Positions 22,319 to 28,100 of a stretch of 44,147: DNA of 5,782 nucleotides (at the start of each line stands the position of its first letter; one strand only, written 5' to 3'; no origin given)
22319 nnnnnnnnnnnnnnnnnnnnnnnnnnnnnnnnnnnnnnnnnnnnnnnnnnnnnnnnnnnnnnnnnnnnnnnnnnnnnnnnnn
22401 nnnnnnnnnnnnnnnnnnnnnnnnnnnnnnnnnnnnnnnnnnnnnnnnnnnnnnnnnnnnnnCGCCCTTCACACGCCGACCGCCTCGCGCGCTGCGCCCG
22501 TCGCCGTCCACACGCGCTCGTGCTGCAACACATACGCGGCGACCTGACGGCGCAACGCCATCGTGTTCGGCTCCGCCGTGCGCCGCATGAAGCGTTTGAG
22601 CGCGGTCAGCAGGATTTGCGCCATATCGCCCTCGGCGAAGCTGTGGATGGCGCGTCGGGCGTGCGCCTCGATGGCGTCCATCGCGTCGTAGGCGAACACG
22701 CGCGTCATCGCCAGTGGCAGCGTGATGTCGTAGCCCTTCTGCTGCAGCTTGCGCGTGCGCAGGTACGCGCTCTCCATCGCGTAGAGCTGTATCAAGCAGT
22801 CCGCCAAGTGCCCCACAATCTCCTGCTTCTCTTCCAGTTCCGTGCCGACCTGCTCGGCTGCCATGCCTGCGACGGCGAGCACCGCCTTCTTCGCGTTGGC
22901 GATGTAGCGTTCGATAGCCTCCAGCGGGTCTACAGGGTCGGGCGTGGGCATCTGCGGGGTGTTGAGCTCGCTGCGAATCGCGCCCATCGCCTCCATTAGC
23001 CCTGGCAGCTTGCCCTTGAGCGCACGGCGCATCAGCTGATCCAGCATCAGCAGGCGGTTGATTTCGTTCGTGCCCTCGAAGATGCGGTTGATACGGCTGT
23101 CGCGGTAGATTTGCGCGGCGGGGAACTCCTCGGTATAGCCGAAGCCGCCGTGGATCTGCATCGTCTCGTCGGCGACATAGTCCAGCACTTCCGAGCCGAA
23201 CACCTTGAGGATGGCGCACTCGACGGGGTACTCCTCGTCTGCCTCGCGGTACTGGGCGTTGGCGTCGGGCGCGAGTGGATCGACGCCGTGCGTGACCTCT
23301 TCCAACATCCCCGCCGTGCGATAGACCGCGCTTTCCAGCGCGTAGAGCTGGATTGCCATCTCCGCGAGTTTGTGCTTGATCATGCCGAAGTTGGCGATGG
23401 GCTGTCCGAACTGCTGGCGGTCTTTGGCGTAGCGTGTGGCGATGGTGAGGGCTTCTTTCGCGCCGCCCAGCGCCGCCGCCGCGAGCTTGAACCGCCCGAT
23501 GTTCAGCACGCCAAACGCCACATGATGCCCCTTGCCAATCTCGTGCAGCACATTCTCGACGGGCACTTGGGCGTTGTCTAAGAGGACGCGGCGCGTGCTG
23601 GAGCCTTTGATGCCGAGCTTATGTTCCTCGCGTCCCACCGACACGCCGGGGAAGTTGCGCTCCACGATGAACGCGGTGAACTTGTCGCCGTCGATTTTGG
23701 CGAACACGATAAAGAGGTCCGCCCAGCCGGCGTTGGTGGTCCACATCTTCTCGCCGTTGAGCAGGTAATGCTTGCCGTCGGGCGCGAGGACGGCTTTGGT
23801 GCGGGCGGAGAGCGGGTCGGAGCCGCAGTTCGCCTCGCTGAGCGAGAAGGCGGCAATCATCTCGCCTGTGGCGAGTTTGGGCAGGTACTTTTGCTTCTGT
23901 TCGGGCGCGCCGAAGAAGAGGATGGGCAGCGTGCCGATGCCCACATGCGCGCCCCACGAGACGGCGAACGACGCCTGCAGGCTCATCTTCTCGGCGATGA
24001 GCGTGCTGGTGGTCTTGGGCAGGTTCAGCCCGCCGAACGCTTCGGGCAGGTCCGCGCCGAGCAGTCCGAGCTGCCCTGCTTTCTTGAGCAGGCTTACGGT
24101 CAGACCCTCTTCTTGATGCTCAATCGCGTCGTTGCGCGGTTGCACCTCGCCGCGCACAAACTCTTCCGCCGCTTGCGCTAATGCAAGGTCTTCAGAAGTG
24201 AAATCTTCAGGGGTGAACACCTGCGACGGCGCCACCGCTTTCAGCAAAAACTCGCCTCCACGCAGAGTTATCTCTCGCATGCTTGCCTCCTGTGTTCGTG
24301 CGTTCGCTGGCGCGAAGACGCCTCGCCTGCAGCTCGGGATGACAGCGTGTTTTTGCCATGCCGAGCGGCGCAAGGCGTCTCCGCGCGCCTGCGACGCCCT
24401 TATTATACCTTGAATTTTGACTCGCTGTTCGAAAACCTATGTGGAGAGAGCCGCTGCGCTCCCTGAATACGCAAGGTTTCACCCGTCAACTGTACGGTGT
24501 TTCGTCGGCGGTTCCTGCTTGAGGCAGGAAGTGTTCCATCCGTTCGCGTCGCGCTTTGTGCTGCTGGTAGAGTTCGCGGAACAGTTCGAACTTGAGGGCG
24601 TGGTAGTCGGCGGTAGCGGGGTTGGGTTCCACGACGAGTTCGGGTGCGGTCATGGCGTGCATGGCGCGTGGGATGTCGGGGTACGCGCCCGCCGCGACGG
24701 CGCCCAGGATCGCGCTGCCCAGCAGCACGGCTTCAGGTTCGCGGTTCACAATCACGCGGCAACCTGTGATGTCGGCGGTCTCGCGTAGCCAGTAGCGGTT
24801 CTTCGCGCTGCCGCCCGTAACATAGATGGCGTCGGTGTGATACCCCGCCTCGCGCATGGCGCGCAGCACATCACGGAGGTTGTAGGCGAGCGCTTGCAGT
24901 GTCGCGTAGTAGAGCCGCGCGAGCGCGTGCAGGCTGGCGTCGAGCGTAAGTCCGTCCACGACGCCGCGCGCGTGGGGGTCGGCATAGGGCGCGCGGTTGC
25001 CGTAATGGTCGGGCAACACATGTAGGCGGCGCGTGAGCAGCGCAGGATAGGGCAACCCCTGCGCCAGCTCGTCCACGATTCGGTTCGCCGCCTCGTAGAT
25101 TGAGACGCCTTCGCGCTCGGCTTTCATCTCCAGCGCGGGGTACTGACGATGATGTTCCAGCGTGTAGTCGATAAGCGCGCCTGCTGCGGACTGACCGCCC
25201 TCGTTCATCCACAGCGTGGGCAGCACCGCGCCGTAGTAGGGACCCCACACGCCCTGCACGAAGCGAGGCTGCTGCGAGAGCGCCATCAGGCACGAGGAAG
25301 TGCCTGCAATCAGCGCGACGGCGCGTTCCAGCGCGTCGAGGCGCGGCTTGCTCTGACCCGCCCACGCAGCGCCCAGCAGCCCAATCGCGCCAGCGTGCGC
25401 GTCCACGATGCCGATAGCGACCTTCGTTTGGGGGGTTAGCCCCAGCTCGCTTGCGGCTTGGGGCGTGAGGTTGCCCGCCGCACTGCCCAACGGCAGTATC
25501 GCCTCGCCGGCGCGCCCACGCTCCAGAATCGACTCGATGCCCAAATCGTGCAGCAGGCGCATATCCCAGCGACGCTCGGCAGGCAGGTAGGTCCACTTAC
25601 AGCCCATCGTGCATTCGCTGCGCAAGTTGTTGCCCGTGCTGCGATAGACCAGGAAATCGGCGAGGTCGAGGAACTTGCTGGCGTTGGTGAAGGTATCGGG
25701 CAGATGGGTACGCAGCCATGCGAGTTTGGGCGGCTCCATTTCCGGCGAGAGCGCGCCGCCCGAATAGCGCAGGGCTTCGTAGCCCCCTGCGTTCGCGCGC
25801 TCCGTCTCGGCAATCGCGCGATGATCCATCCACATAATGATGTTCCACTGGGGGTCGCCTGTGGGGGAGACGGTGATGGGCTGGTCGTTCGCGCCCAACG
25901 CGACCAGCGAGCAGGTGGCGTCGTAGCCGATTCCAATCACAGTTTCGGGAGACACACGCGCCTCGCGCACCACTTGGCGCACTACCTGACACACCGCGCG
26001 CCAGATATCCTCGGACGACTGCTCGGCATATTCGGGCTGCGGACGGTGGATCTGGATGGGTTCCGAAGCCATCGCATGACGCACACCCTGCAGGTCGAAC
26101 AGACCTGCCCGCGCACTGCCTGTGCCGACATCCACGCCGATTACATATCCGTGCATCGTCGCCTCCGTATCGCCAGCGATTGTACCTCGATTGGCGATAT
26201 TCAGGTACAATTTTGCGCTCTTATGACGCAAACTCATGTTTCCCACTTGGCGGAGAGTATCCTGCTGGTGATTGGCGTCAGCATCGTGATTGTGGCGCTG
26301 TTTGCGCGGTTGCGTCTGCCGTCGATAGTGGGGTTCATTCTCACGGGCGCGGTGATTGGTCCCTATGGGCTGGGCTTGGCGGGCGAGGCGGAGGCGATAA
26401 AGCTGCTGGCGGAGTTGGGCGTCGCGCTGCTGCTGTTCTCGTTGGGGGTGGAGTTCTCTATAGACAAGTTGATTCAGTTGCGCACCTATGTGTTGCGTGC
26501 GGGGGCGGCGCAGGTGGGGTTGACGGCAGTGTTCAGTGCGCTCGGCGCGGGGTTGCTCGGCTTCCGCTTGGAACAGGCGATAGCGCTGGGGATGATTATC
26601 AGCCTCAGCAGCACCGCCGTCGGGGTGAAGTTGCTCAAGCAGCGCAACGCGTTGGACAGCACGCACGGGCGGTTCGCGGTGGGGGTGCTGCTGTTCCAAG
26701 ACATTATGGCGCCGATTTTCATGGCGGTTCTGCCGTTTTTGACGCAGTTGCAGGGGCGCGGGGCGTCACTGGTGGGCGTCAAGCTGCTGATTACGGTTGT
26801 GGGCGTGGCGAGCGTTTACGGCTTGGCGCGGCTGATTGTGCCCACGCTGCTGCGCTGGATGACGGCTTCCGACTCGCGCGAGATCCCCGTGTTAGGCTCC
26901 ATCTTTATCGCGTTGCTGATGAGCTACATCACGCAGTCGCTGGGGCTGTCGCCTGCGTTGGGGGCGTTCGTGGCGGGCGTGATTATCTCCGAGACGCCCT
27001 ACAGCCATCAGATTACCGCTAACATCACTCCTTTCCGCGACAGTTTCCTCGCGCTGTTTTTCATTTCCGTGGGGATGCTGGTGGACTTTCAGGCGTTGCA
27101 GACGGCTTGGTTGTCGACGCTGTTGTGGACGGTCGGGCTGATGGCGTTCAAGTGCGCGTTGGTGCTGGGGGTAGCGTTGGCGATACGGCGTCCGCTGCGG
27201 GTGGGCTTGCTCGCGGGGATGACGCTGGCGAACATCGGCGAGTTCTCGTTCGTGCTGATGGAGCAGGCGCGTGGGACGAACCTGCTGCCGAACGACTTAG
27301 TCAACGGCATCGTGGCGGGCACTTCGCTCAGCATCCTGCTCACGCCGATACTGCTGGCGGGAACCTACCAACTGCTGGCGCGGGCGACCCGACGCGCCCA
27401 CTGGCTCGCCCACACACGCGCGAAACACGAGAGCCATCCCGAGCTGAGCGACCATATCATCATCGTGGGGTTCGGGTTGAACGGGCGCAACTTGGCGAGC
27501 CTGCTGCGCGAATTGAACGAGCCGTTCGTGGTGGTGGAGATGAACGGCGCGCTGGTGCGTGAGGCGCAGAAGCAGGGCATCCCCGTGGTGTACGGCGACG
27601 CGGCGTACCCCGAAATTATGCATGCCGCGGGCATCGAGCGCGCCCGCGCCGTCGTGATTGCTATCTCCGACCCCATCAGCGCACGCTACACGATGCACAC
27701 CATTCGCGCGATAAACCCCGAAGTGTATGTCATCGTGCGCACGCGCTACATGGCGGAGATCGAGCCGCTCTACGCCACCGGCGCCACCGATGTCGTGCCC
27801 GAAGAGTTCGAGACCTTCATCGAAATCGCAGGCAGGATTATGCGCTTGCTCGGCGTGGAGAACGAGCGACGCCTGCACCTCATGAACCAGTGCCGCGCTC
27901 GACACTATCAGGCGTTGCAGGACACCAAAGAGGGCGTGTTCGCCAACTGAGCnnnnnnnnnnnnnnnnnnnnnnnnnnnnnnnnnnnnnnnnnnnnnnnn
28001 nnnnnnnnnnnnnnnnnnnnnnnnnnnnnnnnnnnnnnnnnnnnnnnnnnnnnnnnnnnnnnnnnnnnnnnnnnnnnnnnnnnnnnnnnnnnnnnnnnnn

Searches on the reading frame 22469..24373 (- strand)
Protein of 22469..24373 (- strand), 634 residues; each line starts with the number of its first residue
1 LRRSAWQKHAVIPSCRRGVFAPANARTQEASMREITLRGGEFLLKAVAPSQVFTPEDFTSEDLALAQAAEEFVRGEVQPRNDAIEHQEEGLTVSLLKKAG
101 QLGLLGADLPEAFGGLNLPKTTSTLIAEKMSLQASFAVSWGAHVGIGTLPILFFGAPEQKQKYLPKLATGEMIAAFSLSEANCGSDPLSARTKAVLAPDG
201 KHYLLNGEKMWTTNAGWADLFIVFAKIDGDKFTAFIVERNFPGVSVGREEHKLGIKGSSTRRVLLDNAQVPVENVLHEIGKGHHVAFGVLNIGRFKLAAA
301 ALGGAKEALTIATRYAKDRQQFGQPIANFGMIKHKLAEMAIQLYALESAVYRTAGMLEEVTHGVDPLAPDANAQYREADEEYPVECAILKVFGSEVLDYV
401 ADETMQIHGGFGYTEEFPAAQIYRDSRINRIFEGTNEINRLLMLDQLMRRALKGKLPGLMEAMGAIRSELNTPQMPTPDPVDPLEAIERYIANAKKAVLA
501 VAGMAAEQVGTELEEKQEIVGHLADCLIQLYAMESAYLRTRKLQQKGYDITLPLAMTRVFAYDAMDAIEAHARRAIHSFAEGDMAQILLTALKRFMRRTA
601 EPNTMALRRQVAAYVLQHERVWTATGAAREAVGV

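Call 80: search_protein_families(library=pfam, proteins=[window:22469-24373:-], max_evalue=0.000001)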
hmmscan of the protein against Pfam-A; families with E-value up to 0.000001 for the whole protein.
window:22469-24373:- (634 aa): 6 families
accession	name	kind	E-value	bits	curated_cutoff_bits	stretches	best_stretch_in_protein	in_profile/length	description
PF00441.29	Acyl-CoA_dh_1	-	7.6e-40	136.9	22.4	1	280-447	1-149/150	Acyl-CoA dehydrogenase, C-terminal domain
PF21263.2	Acyl-CoA-dh_C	-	8.8e-33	113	27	1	493-594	1-96/96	Acyl-CoA dehydrogenase, C-terminal domain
PF02771.21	Acyl-CoA_dh_N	-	6.3e-26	91.4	22.9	1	59-171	1-113/113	Acyl-CoA dehydrogenase, N-terminal domain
PF02770.24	Acyl-CoA_dh_M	-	7.7e-22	77.7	33.3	1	175-267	1-96/97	Acyl-CoA dehydrogenase, middle domain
PF08028.16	Acyl-CoA_dh_2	-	2.4e-12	47.7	22.7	1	297-436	3-133/134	Acyl-CoA dehydrogenase, C-terminal domain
PF22924.1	ACOX_C_alpha1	-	1.8e-11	44.6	27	1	288-438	2-159/169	Acyl-CoA oxidase, C-alpha1 domain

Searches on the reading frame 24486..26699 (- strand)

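Call 80: search_protein_families(library=pfam, proteins=[window:24486-26699:-], max_evalue=0.000001)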
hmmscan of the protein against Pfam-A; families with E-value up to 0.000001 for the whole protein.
window:24486-26699:- (737 aa): 2 families
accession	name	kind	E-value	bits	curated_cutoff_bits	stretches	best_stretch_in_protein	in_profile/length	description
PF02782.22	FGGY_C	-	2.9e-49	168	27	1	462-670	2-198/198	FGGY family of carbohydrate kinases, C-terminal domain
PF00370.27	FGGY_N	-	3.6e-31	109.1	28.8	1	185-440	1-245/245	FGGY family of carbohydrate kinases, N-terminal domain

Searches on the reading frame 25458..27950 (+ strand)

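Call 80: search_protein_families(library=pfam, proteins=[window:25458-27950:+], max_evalue=0.000001)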
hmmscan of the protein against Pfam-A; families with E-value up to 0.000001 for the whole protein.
window:25458-27950:+ (830 aa): 2 families
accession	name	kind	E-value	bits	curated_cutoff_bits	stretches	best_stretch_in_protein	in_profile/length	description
PF00999.27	Na_H_Exchanger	-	7.6e-61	206.5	26.2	1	275-632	3-373/375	Sodium/hydrogen exchanger, transmembrane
PF02254.24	TrkA_N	-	2.1e-26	93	23.8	1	667-780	1-114/116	TrkA-N domain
